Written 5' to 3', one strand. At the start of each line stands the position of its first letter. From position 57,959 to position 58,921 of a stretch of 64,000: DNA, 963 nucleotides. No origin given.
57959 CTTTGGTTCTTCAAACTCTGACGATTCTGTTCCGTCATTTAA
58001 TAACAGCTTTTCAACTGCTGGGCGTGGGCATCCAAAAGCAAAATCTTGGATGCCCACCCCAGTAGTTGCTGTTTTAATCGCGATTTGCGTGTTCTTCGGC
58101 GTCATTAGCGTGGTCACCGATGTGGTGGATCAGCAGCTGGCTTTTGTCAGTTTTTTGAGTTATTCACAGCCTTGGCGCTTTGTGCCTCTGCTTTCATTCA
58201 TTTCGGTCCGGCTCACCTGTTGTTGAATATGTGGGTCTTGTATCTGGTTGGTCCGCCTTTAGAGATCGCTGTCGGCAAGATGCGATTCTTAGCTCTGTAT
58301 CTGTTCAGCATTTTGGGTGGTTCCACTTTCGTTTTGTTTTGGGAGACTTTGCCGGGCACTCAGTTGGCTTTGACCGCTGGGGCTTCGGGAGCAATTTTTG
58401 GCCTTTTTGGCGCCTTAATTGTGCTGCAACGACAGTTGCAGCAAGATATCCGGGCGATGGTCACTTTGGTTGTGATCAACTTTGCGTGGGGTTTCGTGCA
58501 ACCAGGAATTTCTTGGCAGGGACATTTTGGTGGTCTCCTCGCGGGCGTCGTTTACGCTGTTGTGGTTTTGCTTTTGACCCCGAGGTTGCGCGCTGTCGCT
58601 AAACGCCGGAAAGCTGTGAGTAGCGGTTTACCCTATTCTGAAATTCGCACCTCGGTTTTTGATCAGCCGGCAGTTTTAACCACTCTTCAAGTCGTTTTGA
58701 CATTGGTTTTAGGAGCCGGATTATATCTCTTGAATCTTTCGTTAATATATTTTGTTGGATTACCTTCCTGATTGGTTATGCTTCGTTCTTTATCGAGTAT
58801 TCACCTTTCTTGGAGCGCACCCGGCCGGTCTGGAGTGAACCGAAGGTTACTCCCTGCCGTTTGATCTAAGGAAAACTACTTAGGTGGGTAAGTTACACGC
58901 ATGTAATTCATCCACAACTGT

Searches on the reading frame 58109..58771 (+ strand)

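Call 102: search_protein_families(library=pfam, proteins=[window:58109-58771:+], max_evalue=0.0001)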
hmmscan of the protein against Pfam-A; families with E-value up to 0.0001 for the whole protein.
window:58109-58771:+ (220 aa): 1 family
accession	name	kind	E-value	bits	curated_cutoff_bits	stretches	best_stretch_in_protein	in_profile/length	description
PF01694.28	Rhomboid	-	3e-29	102.5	22.6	1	23-154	6-141/143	Rhomboid domain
